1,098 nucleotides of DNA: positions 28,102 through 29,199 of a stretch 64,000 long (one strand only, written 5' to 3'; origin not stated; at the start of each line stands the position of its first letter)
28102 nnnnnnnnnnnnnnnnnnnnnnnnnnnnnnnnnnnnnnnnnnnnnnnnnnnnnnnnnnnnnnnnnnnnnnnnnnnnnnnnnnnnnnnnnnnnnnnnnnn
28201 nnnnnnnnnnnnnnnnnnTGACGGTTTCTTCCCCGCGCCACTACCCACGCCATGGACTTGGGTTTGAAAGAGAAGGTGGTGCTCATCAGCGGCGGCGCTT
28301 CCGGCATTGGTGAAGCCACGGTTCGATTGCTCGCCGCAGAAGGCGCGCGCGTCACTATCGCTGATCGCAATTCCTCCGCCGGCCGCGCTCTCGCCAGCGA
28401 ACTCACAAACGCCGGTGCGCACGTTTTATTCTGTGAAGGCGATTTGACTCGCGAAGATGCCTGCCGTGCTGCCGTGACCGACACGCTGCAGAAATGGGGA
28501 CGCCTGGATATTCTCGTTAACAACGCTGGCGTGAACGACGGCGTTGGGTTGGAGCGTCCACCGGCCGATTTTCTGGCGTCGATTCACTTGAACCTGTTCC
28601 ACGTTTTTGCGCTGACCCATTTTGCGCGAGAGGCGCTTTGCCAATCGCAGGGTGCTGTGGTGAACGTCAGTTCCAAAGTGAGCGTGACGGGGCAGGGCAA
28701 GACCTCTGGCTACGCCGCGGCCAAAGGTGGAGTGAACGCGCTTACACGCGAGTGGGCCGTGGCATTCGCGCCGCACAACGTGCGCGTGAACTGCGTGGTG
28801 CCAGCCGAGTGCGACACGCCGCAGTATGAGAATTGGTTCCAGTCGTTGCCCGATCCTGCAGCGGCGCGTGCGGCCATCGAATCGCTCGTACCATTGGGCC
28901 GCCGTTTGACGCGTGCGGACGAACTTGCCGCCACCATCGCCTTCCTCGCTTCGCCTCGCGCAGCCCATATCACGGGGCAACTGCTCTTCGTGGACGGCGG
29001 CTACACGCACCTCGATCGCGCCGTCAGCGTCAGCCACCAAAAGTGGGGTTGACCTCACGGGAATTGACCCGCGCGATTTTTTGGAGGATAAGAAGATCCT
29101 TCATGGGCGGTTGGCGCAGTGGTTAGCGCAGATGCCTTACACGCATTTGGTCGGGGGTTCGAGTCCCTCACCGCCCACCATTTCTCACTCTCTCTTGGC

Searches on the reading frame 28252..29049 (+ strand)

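Call 7: search_protein_families(library=pfam, proteins=[window:28252-29049:+], max_evalue=0.01)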
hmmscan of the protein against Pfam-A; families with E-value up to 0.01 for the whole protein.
window:28252-29049:+ (266 aa): 7 families
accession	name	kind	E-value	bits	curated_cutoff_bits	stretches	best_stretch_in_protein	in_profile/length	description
PF13561.12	adh_short_C2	-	1.5e-54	185.6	27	1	16-252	3-236/236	Enoyl-(Acyl carrier protein) reductase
PF00106.31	adh_short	-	4.6e-50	170.3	26.6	1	8-195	1-190/195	short chain dehydrogenase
PF08659.16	KR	-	6.4e-12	46.2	22.6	1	10-169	3-164/180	KR domain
PF01370.27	Epimerase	-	7.4e-08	32.5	20.9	1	10-169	1-157/240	NAD dependent epimerase/dehydratase family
PF23441.1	SDR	-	7.3e-05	22.7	27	1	7-211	7-215/258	SDR-like rossmann domain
PF03435.24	Sacchrp_dh_NADP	-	0.00069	20.4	25.1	0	15-70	5-60/129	Saccharopine dehydrogenase NADP binding domain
PF02602.20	HEM4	-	0.0072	15.9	27.5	0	19-69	77-130/231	Uroporphyrinogen-III synthase HemD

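Call 8: search_protein_families(library=ncbifam, proteins=[window:28252-29049:+], max_evalue=0.01)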
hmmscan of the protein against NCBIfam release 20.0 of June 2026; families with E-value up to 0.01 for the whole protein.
window:28252-29049:+ (266 aa): 236 families (the best 25 are shown)
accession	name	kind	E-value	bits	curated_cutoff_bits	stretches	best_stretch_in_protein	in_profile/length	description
NF052481.1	FucosDh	equivalog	2.3e-101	338.5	300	1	1-258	1-257/257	L-fucose dehydrogenase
NF006384.0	PRK08628.1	equivalog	6e-101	337.1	307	1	1-258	1-257/258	SDR family oxidoreductase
NF004791.0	PRK06138.1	equivalog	4.7e-60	203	312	1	5-252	3-250/252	SDR family oxidoreductase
NF005559.1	PRK07231.1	subfamily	4.8e-60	203.1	215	1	5-252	2-248/249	glucose 1-dehydrogenase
NF052558.1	MBtsdlDhBudC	equivalog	3.5e-54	184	270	1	6-253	2-243/250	meso-2,3-butanediol dehydrogenase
NF004818.0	PRK06172.1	equivalog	5e-52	176.7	336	1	3-252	3-251/253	SDR family oxidoreductase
NF053701.1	CsHdxCHCADhChcB2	equivalog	5.7e-50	170.1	350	1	5-252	1-243/245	cis-4-hydroxycyclohexanecarboxylate dehydrogenase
NF005469.0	PRK07063.1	equivalog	1.1e-48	166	306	1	5-254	5-257/260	SDR family oxidoreductase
NF006121.0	PRK08265.1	subfamily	2.6e-48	164.8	294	1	4-257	4-251/263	short chain dehydrogenase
TIGR01830.1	3oxo_ACP_reduc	equivalog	5.4e-48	163.8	297.75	1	10-250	1-237/239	3-oxoacyl-[acyl-carrier-protein] reductase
NF009466.0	PRK12826.1-2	subfamily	2.3e-47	161.6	222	1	7-251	3-244/248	3-oxoacyl-ACP reductase FabG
NF005067.0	PRK06484.1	equivalog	2.9e-47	161.4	713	1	6-257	8-257/524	short chain dehydrogenase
NF004197.0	PRK05653.1-1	equivalog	6.4e-47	160.3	332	1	1-252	1-247/249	3-oxoacyl-ACP reductase FabG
NF004847.0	PRK06198.1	subfamily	6.2e-46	156.8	240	1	5-247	5-251/269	oxidoreductase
NF009468.0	PRK12826.1-4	equivalog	2.2e-45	155.3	318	1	5-251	5-247/256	SDR family oxidoreductase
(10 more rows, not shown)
